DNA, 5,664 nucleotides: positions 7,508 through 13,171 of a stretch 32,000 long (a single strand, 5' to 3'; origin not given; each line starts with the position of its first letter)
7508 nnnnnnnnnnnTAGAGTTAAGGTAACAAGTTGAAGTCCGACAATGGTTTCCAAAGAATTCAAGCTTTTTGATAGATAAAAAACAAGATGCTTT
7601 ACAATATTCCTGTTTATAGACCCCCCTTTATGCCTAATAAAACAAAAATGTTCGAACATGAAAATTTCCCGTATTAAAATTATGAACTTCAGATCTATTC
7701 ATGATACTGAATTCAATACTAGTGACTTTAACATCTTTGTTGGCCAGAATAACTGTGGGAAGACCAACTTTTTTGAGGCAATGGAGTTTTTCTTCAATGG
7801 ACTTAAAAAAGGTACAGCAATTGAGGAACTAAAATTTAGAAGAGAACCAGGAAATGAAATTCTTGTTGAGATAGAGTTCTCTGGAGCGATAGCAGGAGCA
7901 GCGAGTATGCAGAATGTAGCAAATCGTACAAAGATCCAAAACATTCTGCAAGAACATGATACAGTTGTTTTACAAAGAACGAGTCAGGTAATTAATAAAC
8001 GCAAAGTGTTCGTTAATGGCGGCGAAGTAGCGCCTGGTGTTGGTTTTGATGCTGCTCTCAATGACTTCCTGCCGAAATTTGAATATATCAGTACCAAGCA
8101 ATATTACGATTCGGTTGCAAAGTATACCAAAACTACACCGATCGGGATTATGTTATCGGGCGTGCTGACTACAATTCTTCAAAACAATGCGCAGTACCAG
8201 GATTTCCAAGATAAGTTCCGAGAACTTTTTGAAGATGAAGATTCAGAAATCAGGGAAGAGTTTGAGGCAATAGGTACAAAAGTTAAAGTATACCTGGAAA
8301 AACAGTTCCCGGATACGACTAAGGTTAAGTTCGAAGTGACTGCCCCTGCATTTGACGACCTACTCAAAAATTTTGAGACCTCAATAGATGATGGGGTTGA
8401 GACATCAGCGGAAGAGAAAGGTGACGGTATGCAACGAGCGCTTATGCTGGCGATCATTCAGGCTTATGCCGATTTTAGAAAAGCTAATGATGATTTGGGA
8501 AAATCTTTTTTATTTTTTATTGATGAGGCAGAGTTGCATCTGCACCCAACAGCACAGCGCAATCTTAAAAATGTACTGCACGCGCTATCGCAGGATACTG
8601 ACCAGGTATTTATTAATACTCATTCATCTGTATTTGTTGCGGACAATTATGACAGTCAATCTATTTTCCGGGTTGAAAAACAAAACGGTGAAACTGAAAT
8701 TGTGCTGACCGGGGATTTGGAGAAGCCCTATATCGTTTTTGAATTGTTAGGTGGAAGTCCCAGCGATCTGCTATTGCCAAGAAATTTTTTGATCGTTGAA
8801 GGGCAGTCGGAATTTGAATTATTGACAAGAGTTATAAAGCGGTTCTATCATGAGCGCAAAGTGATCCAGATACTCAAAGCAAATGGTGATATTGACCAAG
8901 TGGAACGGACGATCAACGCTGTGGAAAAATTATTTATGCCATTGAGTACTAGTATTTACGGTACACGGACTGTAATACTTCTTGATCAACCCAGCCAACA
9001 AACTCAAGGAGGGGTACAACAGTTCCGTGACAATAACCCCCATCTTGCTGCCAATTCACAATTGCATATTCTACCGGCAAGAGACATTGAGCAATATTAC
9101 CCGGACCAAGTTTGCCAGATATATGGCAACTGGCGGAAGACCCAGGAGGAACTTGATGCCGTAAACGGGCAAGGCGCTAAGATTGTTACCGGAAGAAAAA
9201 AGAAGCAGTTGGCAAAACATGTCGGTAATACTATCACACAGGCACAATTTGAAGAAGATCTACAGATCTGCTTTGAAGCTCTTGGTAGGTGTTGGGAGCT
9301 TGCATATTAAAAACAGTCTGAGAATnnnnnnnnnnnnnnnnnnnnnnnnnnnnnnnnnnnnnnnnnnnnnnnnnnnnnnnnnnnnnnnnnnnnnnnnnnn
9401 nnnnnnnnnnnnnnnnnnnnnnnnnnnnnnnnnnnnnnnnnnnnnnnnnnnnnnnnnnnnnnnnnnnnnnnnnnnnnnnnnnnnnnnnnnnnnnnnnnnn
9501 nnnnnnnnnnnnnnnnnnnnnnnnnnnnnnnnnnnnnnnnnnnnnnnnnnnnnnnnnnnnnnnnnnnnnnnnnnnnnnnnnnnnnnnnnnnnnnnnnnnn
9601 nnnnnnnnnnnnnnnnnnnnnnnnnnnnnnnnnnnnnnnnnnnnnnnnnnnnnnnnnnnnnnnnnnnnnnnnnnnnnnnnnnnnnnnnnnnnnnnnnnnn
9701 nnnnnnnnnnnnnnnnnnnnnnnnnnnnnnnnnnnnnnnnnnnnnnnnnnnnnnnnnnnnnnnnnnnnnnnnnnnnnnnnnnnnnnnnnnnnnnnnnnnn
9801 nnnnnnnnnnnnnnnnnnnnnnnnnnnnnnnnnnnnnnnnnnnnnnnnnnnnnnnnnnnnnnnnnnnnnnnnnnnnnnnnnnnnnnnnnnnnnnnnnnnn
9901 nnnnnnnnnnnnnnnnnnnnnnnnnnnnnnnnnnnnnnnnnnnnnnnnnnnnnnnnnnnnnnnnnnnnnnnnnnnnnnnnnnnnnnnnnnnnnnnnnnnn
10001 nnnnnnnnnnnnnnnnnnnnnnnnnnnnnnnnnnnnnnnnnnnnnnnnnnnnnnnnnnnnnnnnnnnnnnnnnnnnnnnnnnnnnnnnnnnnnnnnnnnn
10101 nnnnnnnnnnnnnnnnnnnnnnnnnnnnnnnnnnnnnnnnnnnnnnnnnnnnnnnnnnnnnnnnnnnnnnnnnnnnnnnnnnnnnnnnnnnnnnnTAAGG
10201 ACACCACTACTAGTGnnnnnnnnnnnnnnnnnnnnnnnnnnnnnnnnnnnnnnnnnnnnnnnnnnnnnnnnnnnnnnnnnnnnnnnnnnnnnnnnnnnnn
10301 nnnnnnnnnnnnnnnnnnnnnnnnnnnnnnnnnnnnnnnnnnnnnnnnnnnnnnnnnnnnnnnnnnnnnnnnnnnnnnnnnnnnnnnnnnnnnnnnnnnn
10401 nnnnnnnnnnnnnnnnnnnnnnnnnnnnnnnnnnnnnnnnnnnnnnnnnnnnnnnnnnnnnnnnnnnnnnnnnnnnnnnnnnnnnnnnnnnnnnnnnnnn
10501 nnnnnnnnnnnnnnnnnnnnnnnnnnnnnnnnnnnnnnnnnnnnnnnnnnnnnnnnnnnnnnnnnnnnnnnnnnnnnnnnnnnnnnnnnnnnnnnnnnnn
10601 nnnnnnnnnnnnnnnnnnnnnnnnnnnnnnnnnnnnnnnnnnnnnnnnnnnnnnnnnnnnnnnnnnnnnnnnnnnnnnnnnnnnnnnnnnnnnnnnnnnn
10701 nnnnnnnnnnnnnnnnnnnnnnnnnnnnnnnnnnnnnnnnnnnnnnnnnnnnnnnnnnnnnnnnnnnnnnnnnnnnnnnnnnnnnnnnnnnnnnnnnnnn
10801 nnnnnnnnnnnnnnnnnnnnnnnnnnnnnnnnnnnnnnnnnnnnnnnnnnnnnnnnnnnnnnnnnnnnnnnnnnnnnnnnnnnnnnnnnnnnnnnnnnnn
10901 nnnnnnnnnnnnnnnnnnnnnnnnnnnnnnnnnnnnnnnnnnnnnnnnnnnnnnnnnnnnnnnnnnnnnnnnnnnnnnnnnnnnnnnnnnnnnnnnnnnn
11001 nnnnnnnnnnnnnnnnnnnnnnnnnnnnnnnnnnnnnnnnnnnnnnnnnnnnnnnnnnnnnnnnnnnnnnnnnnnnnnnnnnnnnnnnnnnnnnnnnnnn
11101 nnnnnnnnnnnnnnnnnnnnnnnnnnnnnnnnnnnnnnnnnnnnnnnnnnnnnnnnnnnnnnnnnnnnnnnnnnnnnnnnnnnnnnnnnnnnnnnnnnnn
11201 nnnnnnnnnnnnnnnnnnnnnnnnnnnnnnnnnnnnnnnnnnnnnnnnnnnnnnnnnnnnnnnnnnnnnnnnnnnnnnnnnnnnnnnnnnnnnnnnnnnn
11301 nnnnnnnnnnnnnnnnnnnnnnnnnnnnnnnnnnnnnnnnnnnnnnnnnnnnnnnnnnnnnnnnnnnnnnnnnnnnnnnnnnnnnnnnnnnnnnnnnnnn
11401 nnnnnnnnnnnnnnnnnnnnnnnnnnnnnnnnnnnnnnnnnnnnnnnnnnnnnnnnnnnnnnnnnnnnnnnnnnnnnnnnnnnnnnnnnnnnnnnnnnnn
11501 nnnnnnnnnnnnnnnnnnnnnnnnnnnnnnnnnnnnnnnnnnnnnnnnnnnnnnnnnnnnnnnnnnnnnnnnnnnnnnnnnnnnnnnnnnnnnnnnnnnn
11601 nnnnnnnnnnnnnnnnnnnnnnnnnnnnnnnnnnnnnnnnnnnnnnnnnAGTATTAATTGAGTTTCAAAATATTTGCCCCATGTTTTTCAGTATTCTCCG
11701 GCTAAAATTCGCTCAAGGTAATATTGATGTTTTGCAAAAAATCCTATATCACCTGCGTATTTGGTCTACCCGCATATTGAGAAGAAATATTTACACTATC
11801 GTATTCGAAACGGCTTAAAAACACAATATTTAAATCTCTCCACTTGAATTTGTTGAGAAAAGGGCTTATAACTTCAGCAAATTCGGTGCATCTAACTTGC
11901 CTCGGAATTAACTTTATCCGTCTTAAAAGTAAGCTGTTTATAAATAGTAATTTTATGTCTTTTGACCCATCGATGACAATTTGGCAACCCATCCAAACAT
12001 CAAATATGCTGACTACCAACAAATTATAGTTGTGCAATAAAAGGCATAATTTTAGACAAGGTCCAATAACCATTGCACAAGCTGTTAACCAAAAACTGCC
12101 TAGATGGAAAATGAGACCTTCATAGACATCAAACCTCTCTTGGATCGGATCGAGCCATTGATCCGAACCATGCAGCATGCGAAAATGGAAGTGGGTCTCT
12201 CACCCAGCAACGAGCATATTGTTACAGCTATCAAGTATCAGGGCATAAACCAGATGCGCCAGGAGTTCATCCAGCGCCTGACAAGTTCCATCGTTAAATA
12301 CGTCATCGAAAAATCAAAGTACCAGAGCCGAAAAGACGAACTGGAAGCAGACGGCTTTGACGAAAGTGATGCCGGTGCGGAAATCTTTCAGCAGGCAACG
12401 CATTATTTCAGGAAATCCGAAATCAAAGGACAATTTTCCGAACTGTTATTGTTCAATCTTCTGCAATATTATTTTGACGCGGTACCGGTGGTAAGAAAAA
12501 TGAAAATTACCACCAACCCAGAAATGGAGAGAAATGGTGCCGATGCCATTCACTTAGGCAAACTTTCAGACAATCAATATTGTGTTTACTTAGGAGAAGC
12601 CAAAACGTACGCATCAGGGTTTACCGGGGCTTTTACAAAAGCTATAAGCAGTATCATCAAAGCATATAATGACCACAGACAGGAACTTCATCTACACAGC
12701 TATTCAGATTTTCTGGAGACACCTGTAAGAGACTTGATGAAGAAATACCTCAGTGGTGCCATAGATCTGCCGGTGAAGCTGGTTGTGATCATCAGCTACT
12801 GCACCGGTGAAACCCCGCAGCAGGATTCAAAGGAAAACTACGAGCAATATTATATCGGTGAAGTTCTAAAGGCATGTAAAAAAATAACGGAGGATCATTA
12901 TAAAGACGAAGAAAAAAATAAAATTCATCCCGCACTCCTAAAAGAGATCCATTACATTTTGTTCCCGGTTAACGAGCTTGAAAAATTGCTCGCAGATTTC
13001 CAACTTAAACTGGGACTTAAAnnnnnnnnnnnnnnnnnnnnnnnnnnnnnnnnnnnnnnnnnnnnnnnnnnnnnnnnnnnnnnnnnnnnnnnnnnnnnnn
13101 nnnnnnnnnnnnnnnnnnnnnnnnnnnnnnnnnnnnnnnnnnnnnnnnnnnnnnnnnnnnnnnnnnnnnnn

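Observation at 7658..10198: OLD-family ATPase/Toprim nuclease paired with an uncharacterised PD-(D/E)xK protein: a candidate two-gene defence system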

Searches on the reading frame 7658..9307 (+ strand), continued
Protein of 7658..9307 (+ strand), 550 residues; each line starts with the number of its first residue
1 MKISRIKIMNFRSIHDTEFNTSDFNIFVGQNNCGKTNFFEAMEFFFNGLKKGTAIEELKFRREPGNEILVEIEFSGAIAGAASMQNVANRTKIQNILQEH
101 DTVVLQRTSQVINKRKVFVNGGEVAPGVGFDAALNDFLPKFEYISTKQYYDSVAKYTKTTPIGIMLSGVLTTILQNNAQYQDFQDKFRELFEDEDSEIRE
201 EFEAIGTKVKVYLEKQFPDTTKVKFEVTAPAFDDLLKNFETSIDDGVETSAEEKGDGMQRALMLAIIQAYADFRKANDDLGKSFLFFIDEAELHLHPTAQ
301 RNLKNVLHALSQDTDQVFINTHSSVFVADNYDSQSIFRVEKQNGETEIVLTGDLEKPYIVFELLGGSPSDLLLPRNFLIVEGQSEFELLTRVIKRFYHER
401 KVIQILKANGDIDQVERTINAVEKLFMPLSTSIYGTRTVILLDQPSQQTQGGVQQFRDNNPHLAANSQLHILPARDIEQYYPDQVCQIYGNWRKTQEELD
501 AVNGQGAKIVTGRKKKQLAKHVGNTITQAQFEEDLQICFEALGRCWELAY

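Call 81: search_protein_families(library=pfam, proteins=[L059:606-3494:+, L065:2771-3487:+, L109:3253-4083:+], max_evalue=0.001)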
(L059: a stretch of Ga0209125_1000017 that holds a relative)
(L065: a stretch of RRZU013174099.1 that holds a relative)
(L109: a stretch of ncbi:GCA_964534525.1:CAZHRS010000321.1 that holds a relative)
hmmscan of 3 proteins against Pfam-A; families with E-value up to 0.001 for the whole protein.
L059:606-3494:+ (963 aa): 1 family
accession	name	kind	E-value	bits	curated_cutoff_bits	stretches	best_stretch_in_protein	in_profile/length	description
PF04851.21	ResIII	-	4.1e-08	33.8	22.5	1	139-339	25-163/164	Type III restriction enzyme, res subunit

L065:2771-3487:+ (239 aa): 1 family
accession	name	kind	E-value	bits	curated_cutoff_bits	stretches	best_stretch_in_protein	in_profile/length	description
PF14335.11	DUF4391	-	6.7e-36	124.8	29.9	1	17-238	10-230/232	Domain of unknown function (DUF4391)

L109:3253-4083:+ (277 aa): 0 families

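Call 83: search_protein_families(library=padloc, proteins=[L109:3253-4083:+], max_evalue=0.0001)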
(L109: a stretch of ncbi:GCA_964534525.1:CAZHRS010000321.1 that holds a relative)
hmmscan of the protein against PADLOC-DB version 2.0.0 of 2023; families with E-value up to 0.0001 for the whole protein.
L109:3253-4083:+ (277 aa): 0 families

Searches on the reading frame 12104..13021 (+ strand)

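Call 3: search_protein_families(library=padloc, proteins=[window:12104-13021:+], max_evalue=0.01)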
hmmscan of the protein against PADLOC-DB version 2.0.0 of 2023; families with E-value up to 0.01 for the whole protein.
window:12104-13021:+ (306 aa): 18 families
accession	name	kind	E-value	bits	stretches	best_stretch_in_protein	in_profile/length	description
PDLC00157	HamA1|HamA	-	6.5e-74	246.8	1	8-300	6-296/297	DUF1837 domain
PDLC00196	HamA2|HamA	-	3.4e-25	87.2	1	50-305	53-313/315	DUF1837 domain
PDLC00152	HamA1|HamA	-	7.6e-25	85.9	1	42-305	37-297/299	DUF1837 domain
PDLC00165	HamA1|HamA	-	7e-22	76.1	1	50-219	49-219/308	DUF1837 domain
PDLC00163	HamA1|HamA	-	1.2e-21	75.5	1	43-304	45-312/314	DUF1837 domain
PDLC00168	HamA1|HamA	-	2.7e-20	71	1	35-234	37-242/312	DUF1837 domain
PDLC00171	HamA1|HamA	-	5.4e-20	69.9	1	44-295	32-274/286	DUF1837 domain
PDLC00156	HamA1|HamA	-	2.2e-17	61.6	1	52-197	43-179/298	DUF1837 domain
PDLC00158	HamA1|HamA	-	8.4e-16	56.4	1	105-300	92-298/307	DUF1837 domain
PDLC00154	HamA1|HamA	-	1.5e-13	48.9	1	40-190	39-178/313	DUF1837 domain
PDLC00195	HamA2|HamA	-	1.4e-12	45.7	1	92-303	72-277/283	DUF1837 domain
PDLC00150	HamA1|HamA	-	1.5e-12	45.6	1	44-303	29-304/310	DUF1837 domain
PDLC00170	HamA1|HamA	-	8.8e-12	42.9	1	91-303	63-274/279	DUF1837 domain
PDLC00172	HamA1|HamA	-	1.6e-11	42.2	1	40-216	37-224/326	DUF1837 domain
PDLC00166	HamA1|HamA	-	1.9e-11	42.1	1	58-303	38-276/282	DUF1837 domain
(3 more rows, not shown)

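Call 4: search_protein_families(library=pfam, proteins=[window:12104-13021:+], max_evalue=0.1)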
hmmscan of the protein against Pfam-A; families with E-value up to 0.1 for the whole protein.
window:12104-13021:+ (306 aa): 2 families
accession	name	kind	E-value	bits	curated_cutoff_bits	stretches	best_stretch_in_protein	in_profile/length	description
PF08878.16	HamA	-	7.3e-34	118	25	1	54-289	2-230/230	HamA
PF20145.4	ARMET_N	-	0.015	16.1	26.9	0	142-184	28-70/96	ARMET, N-terminal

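Call 5: search_protein_families(library=ncbifam, proteins=[window:12104-13021:+], max_evalue=0.1)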
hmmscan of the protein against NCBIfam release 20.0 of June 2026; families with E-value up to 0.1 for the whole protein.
window:12104-13021:+ (306 aa): 0 families
